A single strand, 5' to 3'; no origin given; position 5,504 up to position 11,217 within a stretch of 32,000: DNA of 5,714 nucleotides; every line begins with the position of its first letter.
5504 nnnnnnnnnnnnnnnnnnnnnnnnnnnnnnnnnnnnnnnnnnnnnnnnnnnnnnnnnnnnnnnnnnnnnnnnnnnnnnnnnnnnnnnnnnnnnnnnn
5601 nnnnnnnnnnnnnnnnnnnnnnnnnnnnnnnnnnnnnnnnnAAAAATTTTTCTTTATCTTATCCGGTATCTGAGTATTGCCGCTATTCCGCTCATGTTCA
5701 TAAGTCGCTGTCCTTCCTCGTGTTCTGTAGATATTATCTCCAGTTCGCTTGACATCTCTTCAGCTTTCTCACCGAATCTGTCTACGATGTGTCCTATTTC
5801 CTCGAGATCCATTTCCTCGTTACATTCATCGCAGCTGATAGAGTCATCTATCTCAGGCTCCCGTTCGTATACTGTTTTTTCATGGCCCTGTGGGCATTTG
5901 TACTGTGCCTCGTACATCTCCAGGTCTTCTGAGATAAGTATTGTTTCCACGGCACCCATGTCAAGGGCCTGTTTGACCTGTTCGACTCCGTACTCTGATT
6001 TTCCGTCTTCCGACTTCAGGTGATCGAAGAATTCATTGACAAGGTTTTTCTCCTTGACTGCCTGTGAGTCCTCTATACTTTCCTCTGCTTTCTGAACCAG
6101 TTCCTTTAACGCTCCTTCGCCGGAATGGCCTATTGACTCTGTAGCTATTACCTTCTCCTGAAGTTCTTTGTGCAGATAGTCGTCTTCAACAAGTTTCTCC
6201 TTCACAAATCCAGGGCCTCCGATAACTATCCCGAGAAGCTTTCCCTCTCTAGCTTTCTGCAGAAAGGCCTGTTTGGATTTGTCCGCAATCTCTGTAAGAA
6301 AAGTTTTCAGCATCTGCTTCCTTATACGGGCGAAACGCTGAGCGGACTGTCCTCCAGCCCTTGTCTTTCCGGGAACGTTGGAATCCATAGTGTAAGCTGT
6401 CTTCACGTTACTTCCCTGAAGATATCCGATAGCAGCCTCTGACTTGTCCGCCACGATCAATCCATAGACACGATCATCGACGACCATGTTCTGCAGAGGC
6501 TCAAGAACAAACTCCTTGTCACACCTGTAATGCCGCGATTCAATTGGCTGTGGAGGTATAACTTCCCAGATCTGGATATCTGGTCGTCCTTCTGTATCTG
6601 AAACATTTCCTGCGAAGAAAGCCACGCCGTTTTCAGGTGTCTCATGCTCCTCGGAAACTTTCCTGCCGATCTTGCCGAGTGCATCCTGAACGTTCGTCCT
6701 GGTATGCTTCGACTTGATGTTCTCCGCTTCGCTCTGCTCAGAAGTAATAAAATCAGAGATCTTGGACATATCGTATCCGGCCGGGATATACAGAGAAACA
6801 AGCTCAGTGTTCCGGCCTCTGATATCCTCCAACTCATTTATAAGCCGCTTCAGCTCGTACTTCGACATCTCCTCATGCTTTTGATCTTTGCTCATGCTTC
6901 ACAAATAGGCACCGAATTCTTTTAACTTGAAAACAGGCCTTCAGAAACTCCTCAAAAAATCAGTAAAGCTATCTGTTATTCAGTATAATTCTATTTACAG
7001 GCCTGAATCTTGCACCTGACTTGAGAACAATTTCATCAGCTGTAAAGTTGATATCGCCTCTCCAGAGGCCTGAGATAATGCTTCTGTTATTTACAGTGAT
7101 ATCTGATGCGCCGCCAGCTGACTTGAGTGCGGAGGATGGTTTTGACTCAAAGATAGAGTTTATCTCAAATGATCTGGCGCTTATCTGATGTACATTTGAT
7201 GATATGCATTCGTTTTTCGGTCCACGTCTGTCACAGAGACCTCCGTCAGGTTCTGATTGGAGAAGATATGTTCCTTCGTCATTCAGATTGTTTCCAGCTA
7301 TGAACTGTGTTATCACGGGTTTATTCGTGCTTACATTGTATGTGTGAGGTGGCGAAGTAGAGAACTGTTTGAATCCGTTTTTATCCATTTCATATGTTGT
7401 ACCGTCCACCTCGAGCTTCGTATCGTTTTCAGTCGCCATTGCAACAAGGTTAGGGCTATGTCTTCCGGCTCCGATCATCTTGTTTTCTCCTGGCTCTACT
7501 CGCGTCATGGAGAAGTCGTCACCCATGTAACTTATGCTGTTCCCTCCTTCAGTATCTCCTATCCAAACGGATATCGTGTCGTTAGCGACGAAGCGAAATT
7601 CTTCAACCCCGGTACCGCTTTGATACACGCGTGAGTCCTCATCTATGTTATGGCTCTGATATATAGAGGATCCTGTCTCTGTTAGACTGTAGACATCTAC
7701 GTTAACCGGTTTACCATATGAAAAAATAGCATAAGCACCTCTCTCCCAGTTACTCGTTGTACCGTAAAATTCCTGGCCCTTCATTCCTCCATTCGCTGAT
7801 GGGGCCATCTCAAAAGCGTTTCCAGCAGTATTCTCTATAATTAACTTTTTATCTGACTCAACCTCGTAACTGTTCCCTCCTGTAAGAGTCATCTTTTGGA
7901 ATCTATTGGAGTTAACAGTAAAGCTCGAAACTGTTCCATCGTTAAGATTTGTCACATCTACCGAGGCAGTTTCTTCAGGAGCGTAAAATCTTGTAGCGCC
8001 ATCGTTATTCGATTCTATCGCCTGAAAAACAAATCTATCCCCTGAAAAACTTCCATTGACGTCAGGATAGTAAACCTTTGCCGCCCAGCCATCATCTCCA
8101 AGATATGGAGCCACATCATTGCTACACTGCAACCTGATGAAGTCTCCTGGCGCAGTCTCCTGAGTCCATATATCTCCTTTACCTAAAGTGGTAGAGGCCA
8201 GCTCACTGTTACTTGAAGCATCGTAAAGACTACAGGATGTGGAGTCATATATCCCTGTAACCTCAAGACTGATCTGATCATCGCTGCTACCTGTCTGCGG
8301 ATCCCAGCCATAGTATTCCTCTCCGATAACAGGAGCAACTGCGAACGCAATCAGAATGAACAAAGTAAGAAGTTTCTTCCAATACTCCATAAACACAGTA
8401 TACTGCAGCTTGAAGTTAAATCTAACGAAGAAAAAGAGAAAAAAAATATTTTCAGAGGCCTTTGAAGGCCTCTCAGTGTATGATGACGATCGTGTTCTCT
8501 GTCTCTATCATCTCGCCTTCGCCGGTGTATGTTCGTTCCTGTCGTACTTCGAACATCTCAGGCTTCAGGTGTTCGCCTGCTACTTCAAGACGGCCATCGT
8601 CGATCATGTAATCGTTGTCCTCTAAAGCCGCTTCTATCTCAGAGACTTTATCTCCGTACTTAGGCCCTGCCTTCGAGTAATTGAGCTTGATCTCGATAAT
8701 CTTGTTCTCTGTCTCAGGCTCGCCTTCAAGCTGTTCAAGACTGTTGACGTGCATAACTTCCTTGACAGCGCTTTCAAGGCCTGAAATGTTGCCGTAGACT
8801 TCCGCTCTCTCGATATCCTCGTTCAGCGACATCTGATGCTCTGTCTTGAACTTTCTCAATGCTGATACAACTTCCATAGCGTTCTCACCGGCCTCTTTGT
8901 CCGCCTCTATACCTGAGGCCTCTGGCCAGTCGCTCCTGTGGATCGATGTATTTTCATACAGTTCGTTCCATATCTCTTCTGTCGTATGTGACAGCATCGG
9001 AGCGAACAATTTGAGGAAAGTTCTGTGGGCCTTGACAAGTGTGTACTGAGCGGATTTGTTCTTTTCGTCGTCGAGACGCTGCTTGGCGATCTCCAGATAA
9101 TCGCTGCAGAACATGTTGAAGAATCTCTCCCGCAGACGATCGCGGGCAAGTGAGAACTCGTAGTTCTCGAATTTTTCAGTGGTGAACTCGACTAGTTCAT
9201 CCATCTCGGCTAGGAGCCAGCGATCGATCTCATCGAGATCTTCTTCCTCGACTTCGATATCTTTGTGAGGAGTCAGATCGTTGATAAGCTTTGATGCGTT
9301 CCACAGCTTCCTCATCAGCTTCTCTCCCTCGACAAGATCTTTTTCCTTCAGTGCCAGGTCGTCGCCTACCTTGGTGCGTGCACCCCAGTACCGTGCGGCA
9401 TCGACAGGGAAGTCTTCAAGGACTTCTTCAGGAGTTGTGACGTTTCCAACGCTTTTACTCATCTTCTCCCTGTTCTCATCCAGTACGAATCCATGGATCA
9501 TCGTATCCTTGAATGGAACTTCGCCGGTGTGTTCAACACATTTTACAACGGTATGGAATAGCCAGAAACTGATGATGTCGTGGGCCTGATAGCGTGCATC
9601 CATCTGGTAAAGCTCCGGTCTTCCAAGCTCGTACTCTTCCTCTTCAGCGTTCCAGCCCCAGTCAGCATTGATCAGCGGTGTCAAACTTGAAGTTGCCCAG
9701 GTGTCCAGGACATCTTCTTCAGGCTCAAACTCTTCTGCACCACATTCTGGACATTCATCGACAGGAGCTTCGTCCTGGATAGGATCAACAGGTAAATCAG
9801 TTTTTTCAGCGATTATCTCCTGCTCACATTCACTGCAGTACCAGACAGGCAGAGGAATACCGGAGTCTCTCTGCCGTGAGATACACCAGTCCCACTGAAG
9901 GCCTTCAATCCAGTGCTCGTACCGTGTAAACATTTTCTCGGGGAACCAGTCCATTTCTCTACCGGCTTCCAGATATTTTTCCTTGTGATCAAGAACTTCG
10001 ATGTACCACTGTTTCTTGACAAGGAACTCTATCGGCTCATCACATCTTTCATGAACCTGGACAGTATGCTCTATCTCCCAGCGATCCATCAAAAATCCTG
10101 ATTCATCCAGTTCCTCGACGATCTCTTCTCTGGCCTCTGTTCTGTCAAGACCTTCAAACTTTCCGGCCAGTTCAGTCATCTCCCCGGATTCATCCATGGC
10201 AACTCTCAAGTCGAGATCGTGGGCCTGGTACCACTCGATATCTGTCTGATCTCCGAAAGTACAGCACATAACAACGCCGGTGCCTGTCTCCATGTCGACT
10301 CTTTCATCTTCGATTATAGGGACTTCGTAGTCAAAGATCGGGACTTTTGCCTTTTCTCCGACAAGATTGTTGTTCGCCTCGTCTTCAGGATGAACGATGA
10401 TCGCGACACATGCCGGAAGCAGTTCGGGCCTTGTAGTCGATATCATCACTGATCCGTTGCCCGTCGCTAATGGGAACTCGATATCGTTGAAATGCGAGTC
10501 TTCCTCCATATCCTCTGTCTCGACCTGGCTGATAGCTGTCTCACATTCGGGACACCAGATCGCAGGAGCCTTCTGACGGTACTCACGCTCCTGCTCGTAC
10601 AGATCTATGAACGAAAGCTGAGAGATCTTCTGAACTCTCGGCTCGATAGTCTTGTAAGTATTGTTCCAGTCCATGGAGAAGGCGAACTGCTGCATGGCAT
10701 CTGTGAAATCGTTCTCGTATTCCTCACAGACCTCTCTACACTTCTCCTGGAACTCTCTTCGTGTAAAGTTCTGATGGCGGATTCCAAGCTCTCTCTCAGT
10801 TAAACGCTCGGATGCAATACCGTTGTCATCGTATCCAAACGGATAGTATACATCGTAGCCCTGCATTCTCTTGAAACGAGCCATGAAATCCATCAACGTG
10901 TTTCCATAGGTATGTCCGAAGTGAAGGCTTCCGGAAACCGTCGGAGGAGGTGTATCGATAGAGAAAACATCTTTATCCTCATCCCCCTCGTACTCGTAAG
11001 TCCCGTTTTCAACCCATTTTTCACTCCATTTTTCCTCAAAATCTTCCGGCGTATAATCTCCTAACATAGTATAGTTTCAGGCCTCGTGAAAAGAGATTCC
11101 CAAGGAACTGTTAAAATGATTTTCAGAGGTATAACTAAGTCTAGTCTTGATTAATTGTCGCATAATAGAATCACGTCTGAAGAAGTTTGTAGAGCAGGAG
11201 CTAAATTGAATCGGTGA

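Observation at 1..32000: Hyper-iterated palindrome AGGCCT (core of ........) saturates coding and non-coding DNA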

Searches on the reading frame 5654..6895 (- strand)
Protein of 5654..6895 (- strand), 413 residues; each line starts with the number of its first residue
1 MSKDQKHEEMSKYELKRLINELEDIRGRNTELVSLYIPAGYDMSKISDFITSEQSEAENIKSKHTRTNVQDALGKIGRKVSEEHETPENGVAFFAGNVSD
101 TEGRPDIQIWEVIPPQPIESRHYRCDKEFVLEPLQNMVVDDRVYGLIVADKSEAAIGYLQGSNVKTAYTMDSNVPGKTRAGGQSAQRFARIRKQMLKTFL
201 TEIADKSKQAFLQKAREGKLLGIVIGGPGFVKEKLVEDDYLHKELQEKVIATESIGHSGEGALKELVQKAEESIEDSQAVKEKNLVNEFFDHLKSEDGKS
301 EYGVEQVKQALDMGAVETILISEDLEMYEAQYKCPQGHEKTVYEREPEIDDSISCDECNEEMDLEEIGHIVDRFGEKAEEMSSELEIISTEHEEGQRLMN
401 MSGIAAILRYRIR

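Call 9: search_protein_families(library=ncbifam, proteins=[window:5654-6895:-])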
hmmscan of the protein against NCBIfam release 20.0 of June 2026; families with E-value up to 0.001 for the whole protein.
window:5654-6895:- (413 aa): 5 families
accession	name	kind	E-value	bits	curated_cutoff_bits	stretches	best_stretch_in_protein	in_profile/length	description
TIGR03676.1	aRF1_eRF1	equivalog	2.2e-134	448.2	234.7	1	12-411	2-402/403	peptide chain release factor aRF-1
TIGR00111.1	pelota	equivalog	7.1e-25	88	177.65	1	146-412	138-351/351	mRNA surveillance protein pelota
NF041024.1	acVLRF1_NCBI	exception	3.3e-13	49.8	125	1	128-244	60-174/208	acVLRF1 family peptidyl-tRNA hydrolase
NF052289.1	Rv2629_fam_RHF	equivalog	2.5e-08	33.5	320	1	118-323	87-288/357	Rv2629 family ribosome hibernation factor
NF052288.1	MSMEG_1130_fam_RHF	equivalog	7.1e-08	31.8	480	1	183-410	187-387/387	MSMEG_1130 family ribosome hibernation factor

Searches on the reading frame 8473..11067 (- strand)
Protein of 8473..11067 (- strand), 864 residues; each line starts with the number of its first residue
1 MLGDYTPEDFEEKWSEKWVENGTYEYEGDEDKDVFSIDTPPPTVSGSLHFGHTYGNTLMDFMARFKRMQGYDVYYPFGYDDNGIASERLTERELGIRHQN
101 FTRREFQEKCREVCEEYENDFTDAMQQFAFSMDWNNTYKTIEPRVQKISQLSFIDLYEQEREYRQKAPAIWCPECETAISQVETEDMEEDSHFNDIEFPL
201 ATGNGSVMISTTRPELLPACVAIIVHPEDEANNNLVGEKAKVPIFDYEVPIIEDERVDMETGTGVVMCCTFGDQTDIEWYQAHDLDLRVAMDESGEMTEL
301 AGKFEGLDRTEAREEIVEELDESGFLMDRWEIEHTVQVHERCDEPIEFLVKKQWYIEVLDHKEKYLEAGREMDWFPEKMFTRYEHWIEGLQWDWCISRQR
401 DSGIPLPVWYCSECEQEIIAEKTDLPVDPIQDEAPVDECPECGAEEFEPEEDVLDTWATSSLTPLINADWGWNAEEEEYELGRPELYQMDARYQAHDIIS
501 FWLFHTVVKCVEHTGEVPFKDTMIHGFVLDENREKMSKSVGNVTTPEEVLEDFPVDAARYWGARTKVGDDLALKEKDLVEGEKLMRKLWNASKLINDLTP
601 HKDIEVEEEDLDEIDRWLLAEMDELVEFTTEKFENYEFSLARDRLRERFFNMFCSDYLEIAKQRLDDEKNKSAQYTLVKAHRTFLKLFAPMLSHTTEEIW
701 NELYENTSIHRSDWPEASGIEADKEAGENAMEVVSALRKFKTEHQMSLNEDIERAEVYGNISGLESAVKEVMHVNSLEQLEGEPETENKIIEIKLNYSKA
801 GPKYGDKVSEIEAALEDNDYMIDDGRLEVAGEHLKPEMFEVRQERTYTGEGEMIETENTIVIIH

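Call 9: search_protein_families(library=ncbifam, proteins=[window:8473-11067:-])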
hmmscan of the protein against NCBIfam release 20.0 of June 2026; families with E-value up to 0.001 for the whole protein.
window:8473-11067:- (864 aa): 17 families
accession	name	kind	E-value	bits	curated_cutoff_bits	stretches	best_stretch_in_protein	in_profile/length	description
NF009687.0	PRK13208.1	equivalog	0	1051.7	738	1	4-789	9-798/801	valine--tRNA ligase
TIGR00422.1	valS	equivalog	3.7e-223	743.2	612.1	1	2-804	2-811/863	valine--tRNA ligase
NF000540.1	alt_ValS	exception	5.3e-208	692.9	900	2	99-773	120-819/827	valine--tRNA ligase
NF004349.1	PRK05729.1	equivalog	7.2e-177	590.2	704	1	4-780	3-770/860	valine--tRNA ligase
NF011492.0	PRK14900.1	equivalog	6.4e-129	431.5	1783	1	5-770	13-782/1044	valine--tRNA ligase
TIGR00392.1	ileS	equivalog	1.4e-120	403.9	621.4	2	248-754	310-846/861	isoleucine--tRNA ligase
NF008957.0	PRK12300.1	subfamily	1.9e-68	231.4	677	3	8-230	7-241/946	leucine--tRNA ligase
NF040702.1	ileS_w_GNAT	exception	1.5e-55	188.4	1999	2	239-726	482-980/1100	isoleucine--tRNA ligase, N-acetyltransferase domain-containing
NF000258.1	MupB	exception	1.9e-54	184.9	1900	2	256-739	303-801/1033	mupirocin-resistant isoleucine--tRNA ligase MupB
TIGR00395.1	leuS_arch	equivalog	1.5e-51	175.5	648.5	3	487-743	572-815/938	leucine--tRNA ligase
TIGR00396.1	leuS_bact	equivalog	7.8e-51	173.1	548.4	2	6-183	2-166/843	leucine--tRNA ligase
NF000257.1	MupA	exception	3.4e-48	164.1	1900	2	251-815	294-880/1024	mupirocin-resistant isoleucine--tRNA ligase MupA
TIGR00398.1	metG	equivalog_domain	2.5e-25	89.2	336.35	2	504-706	295-504/530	methionine--tRNA ligase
NF008900.0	PRK12267.1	equivalog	2.1e-24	86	598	2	514-718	279-489/648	methionine--tRNA ligase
NF001100.0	PRK00133.1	equivalog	5e-17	61.7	587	2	504-757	298-536/676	methionine--tRNA ligase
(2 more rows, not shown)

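Call 10: find_related_loci(query=window:8473-11067:-, collection=genome_contigs, flank=10000)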
Query window:8473-11067:- (864 aa) in genome_contigs; peptide patterns used: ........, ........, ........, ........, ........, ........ (x = any residue, [..] = any of these).
63 stretches matched a pattern; 40 encode a relative of the query (tblastn E <= 1e-3); 39 distinct loci.
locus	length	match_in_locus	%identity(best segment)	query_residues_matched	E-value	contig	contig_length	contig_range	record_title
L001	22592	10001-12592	82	1-864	0e+0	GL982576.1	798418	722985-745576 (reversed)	MAG: Candidatus Nanosalina sp. J07AB43 genomic scaffold scf_7180000030744, whole genome shotgun sequence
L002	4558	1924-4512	82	1-863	0e+0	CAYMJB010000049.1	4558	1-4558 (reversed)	MAG TPA_asm: uncultured archaeon isolate SRP090399_co2_12 genome assembly, contig: NODE_5372_length_4558_cov_95.464801,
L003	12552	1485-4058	84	1-864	0e+0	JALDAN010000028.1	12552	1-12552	MAG: Candidatus Nanohalarchaeota archaeon isolate NHA29 k141_5635_length_12552_cov_28.2569, whole genome shotgun sequenc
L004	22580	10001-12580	75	3-863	0e+0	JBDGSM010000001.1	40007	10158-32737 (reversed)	MAG: Candidatus Nanohalobium sp. isolate DAL-WCL_22_76C1R DAL-WCL_22_76C1R_1, whole genome shotgun sequence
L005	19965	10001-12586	73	3-863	0e+0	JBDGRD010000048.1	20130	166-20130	MAG: Candidatus Nanohaloarchaea archaeon isolate DAL-Ass_40_74C4R DAL-Ass_40_74C4R_48, whole genome shotgun sequence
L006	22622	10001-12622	73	1-863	0e+0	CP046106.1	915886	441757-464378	Candidatus Nanohaloarchaea archaeon strain M3_22 chromosome, complete genome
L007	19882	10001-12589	72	1-863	0e+0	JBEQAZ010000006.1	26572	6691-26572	MAG: Candidatus Nanohaloarchaea archaeon isolate 04_S200.metabat_sspec.017_sub NODE_270_length_26572_cov_30.067915, whol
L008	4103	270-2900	70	1-863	0e+0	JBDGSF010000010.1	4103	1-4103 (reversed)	MAG: Candidatus Nanohaloarchaea archaeon isolate DAL-WCL_22_57C1R DAL-WCL_22_57C1R_10, whole genome shotgun sequence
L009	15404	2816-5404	70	1-863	0e+0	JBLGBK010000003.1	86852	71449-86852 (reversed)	MAG: Colwellia polaris isolate 3300055293_71 Ga0535675_0000073, whole genome shotgun sequence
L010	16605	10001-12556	69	1-862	0e+0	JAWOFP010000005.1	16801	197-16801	MAG: Candidatus Nanohaloarchaea archaeon isolate BLK6-1.bin.86 k191_1908419, whole genome shotgun sequence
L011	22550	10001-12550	70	3-863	0e+0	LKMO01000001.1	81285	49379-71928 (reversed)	MAG: Nanohaloarchaea archaeon B1-Br10_U2g19 LB-BRINE-C17, whole genome shotgun sequence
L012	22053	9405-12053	68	2-863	0e+0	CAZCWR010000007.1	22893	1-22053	MAG TPA_asm: uncultured archaeon isolate binchicken_co207_255 genome assembly, contig: NODE_1876_length_22893_cov_4.7286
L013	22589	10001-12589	72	1-863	0e+0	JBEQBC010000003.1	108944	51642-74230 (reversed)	MAG: Candidatus Nanohaloarchaea archaeon isolate 04_S200.metabat2_refined.015 NODE_13_length_108944_cov_43.154783, whole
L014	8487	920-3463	67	1-862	0e+0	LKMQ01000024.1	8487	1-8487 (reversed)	MAG: Nanohaloarchaea archaeon B1-Br10_U2g29 LB-BRINE-C6486, whole genome shotgun sequence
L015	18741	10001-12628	65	3-863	0e+0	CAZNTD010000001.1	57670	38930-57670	MAG TPA_asm: uncultured archaeon isolate binchicken_co207_111 genome assembly, contig: NODE_262_length_57670_cov_9.19153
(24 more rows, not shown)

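Call 55: find_related_loci(query=window:8473-11067:-, collection=metagenome_contigs, flank=10000)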
Query window:8473-11067:- (864 aa) in metagenome_contigs; peptide patterns used: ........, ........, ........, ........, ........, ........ (x = any residue, [..] = any of these).
85 stretches matched a pattern; 45 encode a relative of the query (tblastn E <= 1e-3); 45 distinct loci.
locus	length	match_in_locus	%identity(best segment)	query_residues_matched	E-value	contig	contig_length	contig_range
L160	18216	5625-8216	89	1-864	0e+0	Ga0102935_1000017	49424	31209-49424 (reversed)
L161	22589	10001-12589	88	1-863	0e+0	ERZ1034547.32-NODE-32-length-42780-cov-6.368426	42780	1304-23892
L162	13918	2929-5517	82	1-863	0e+0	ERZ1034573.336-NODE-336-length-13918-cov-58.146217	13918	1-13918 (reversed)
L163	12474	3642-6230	82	1-863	0e+0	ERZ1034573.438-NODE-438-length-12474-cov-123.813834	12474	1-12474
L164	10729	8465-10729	90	1-755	0e+0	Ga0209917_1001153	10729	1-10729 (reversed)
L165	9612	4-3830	72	1-863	0e+0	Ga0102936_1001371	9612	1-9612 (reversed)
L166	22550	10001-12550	70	3-863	0e+0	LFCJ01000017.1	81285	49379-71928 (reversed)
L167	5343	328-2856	69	1-857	0e+0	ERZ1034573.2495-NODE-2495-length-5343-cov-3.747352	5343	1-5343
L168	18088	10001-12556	67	1-862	0e+0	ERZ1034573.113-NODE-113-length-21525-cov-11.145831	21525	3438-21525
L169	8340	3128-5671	67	1-862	0e+0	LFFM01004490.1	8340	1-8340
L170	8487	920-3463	67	1-862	0e+0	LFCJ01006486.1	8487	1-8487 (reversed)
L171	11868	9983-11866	90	1-628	0e+0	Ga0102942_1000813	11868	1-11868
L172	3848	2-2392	72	65-863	0e+0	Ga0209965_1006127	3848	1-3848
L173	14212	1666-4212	65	1-863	0e+0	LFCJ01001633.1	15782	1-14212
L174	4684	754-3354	63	3-864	0e+0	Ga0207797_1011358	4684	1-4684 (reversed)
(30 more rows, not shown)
